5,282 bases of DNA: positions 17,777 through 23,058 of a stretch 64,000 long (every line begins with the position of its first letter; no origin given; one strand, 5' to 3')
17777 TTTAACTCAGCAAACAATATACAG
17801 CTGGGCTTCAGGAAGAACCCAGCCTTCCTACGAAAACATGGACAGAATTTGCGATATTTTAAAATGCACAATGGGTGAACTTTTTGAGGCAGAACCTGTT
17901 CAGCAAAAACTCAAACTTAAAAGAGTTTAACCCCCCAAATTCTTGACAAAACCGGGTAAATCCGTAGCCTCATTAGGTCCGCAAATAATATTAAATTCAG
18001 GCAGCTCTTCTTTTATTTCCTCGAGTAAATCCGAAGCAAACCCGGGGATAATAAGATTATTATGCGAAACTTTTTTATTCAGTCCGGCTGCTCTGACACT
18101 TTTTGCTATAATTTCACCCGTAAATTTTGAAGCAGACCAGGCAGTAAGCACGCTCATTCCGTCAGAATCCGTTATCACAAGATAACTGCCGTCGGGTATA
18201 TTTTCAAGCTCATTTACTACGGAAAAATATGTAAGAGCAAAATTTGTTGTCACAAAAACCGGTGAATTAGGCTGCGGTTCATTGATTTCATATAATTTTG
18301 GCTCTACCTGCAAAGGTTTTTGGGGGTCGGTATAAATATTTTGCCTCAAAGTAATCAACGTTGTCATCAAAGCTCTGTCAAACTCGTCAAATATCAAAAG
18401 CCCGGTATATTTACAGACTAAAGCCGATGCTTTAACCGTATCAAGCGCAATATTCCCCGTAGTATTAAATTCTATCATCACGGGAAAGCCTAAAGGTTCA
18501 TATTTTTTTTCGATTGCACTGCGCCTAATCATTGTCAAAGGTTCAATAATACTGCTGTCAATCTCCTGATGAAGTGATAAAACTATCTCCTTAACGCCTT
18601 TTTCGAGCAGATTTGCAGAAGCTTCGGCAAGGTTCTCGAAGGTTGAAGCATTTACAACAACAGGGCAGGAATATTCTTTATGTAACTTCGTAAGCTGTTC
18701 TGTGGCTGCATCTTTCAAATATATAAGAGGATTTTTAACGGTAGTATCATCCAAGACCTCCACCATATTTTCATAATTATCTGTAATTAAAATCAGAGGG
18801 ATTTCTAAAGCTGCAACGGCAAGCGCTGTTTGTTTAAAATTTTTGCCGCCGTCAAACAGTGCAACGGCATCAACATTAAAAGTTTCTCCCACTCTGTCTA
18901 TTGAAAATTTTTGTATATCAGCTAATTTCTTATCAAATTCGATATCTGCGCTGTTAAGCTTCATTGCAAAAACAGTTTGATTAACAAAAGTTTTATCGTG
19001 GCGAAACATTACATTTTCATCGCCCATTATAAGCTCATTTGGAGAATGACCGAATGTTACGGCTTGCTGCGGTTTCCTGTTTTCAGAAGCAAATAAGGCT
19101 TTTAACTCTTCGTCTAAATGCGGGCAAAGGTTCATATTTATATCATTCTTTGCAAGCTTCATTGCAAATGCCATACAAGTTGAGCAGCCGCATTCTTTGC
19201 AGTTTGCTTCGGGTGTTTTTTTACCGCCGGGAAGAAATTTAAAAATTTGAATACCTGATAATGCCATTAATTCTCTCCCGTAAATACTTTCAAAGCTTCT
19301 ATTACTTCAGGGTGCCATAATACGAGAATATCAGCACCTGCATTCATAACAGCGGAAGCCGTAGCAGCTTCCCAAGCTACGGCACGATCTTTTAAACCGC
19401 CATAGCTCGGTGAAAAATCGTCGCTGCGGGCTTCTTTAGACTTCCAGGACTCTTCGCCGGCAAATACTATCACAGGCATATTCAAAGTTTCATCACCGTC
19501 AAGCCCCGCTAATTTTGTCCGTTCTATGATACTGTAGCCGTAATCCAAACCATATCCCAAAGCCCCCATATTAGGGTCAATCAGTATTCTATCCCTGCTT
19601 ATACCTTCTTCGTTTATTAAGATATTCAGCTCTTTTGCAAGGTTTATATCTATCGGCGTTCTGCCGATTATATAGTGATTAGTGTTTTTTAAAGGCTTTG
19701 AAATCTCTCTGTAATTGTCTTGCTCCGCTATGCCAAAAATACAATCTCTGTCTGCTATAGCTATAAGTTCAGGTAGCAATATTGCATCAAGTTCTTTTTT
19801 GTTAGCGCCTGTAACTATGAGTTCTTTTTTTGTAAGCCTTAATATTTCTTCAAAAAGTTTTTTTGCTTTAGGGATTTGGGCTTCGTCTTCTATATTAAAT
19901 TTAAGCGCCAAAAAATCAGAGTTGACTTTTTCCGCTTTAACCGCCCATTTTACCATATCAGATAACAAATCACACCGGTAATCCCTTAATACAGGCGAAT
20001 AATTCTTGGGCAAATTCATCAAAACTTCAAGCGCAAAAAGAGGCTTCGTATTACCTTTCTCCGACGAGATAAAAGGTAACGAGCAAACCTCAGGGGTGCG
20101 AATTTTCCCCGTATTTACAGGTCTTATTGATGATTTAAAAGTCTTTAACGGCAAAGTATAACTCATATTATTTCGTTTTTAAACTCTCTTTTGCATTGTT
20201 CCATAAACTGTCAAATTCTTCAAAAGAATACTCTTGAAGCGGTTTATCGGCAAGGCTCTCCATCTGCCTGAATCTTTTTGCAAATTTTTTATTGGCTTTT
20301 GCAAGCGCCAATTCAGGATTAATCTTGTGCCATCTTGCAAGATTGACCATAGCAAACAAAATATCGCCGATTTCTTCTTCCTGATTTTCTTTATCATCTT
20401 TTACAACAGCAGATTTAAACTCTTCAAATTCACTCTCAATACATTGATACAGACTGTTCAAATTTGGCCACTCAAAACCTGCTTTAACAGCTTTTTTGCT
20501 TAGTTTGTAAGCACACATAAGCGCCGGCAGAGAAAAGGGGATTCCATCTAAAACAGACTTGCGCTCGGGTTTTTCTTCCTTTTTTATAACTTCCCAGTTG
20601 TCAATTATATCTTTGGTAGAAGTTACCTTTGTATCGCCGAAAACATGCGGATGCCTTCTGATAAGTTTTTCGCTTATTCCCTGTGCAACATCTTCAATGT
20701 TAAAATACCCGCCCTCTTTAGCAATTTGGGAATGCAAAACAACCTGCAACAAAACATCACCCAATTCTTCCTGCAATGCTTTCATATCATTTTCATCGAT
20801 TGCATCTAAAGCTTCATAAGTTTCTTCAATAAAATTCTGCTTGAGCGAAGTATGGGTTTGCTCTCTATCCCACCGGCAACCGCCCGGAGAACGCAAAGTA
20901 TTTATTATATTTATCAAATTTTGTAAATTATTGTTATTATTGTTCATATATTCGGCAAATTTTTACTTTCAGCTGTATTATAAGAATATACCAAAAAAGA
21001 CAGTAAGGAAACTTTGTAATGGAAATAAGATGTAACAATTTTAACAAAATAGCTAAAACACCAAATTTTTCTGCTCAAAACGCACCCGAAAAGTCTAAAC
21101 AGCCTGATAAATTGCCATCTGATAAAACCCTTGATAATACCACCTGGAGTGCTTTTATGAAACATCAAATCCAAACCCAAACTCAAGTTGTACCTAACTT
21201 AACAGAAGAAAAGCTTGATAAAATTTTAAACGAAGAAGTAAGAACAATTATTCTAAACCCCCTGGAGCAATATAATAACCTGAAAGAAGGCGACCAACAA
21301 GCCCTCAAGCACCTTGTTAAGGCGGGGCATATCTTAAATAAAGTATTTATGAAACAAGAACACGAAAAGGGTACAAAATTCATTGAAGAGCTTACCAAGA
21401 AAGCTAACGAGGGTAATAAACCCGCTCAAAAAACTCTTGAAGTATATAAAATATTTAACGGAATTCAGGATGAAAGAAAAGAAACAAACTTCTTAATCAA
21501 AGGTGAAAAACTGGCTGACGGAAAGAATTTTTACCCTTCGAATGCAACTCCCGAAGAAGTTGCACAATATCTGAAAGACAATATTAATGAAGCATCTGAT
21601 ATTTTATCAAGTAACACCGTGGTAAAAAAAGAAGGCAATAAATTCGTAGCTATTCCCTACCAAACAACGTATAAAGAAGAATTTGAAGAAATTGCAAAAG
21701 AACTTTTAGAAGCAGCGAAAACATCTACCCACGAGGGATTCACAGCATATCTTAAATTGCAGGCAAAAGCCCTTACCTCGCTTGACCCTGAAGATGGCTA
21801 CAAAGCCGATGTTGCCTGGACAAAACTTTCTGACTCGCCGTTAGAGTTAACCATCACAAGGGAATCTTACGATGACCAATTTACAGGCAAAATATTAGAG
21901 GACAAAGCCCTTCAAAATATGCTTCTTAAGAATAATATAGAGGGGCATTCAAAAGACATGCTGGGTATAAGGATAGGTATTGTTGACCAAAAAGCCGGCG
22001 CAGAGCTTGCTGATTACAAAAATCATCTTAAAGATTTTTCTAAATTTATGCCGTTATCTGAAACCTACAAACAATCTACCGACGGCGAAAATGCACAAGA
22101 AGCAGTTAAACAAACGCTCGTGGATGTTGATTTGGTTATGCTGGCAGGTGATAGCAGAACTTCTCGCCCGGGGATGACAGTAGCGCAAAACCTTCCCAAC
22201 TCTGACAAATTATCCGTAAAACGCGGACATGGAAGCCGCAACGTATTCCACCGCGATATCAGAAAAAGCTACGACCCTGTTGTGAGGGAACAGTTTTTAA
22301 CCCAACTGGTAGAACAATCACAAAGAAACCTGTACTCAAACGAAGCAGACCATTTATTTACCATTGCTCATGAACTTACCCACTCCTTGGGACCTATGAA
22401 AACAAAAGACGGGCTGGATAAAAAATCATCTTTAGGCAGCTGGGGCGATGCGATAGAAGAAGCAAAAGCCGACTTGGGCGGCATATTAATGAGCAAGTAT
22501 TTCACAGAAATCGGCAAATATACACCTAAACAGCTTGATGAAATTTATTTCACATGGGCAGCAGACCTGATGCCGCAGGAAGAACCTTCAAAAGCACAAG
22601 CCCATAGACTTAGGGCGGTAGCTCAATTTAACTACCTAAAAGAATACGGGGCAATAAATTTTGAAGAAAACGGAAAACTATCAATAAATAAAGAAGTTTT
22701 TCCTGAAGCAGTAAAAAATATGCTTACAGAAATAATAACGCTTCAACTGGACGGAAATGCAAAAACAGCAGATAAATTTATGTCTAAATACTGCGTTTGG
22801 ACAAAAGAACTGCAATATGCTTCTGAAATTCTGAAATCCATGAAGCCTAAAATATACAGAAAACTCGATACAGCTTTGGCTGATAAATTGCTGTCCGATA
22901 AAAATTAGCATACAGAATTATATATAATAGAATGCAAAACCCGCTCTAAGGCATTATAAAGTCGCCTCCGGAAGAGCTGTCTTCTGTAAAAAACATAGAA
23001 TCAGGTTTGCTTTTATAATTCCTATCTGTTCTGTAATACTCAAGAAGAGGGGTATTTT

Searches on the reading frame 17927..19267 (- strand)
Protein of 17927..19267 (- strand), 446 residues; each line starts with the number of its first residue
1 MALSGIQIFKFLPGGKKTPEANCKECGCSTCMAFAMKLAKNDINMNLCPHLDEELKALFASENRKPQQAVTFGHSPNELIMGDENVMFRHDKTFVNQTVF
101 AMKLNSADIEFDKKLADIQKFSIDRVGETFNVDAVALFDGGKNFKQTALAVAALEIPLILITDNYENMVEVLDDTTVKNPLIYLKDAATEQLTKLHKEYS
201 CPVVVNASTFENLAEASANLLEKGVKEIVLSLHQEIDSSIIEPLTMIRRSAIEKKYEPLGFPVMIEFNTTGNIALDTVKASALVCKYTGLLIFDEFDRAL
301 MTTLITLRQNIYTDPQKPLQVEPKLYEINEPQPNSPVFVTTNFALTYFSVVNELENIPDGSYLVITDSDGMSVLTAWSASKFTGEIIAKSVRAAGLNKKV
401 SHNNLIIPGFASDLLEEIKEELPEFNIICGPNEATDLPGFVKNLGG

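Call 28: search_protein_families(library=pfam, proteins=[window:17927-19267:-], max_evalue=0.01)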
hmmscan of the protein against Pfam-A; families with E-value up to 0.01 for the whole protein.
window:17927-19267:- (446 aa): 2 families
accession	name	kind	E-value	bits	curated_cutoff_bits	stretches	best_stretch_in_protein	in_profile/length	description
PF03599.22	CdhD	-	1.9e-71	241.3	24.8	1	70-438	2-384/387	CO dehydrogenase/acetyl-CoA synthase delta subunit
PF04060.18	FeS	-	4.2e-10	39.6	23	1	19-50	2-33/33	Putative Fe-S cluster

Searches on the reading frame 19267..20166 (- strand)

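Call 28: search_protein_families(library=pfam, proteins=[window:19267-20166:-], max_evalue=0.01)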
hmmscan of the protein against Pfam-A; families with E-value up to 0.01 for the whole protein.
window:19267-20166:- (299 aa): 1 family
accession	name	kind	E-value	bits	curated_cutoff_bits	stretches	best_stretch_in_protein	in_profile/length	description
PF03599.22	CdhD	-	1.8e-21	76.8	24.8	1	66-294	54-251/387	CO dehydrogenase/acetyl-CoA synthase delta subunit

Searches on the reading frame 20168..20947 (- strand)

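Call 28: search_protein_families(library=pfam, proteins=[window:20168-20947:-], max_evalue=0.01)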
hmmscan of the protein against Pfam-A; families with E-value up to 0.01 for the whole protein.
window:20168-20947:- (259 aa): 3 families
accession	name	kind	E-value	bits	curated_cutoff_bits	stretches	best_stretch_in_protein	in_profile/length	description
PF03819.22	MazG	-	1.5e-40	137.7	22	2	30-103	1-74/74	MazG nucleotide pyrophosphohydrolase domain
PF01503.22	PRA-PH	-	2.1e-08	34.9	21.3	1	166-220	30-84/86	Phosphoribosyl-ATP pyrophosphohydrolase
PF12643.12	MazG-like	-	0.0022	18.6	27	0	175-221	20-66/85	MazG-like family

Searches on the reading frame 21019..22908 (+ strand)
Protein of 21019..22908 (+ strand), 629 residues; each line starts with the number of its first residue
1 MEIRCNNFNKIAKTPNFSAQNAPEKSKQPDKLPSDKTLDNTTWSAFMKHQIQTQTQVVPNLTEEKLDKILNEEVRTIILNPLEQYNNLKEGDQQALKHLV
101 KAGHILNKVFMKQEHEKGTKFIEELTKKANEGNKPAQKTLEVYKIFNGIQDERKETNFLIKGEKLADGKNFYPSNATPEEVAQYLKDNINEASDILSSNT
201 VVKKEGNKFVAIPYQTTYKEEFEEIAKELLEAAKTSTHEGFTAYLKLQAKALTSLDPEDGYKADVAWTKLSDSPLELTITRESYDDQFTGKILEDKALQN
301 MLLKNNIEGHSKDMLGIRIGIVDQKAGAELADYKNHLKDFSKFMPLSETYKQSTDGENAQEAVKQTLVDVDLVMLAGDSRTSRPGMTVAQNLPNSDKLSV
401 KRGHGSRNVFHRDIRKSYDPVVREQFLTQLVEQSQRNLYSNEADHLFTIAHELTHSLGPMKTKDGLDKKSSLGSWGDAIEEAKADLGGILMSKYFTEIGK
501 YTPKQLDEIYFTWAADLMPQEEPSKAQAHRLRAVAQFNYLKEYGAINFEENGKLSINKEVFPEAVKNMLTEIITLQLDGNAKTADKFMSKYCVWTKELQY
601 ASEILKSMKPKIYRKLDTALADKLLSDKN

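Call 28: search_protein_families(library=pfam, proteins=[window:21019-22908:+], max_evalue=0.01)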
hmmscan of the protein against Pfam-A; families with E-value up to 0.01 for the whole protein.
window:21019-22908:+ (629 aa): 0 families

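Call 59: search_solved_structures(query=window:21019-22908:+, max_evalue=1, show_alignments=1)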
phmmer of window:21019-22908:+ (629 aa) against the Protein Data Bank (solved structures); distinct sequences matched with E-value up to 1: 3.
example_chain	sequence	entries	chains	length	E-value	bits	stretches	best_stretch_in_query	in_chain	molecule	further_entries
6eom_A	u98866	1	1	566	1.3e-43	153.1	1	85-599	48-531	MutT/NUDIX family protein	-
5zum_A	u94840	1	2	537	4.5e-27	98.5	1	86-615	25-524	dipeptidyl-peptidase III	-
5na7_A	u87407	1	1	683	0.00028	23.2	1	370-490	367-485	Putative dipeptidyl-peptidase III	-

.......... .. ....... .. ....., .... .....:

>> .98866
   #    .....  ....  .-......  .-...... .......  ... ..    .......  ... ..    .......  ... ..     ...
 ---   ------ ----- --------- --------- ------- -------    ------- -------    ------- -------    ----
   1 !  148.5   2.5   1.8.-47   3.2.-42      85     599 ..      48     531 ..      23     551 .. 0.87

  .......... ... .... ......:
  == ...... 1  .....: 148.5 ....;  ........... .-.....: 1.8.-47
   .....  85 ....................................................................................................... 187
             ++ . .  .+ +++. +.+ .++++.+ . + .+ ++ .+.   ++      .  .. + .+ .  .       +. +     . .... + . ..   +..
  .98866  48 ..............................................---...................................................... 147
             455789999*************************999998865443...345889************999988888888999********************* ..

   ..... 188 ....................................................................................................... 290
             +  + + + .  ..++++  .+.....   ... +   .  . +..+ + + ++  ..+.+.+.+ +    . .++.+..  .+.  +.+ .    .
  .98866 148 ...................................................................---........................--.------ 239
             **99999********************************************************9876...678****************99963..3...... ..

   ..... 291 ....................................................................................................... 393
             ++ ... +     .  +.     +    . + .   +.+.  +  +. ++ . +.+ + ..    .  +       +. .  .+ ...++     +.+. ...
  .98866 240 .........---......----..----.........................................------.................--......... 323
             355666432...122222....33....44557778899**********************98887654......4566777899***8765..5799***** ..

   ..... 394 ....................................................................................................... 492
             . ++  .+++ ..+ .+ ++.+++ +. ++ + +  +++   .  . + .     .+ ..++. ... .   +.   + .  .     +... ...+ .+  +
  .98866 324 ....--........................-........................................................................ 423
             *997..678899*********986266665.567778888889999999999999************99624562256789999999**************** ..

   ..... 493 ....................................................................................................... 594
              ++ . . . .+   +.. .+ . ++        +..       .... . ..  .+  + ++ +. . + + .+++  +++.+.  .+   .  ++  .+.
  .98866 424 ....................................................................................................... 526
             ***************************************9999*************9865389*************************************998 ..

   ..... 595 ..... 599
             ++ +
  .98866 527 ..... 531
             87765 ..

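Call 60: search_protein_families(library=ncbifam, proteins=[window:21019-22908:+], max_evalue=0.1)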
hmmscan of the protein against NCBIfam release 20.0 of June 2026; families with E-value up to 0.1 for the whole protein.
window:21019-22908:+ (629 aa): 0 families
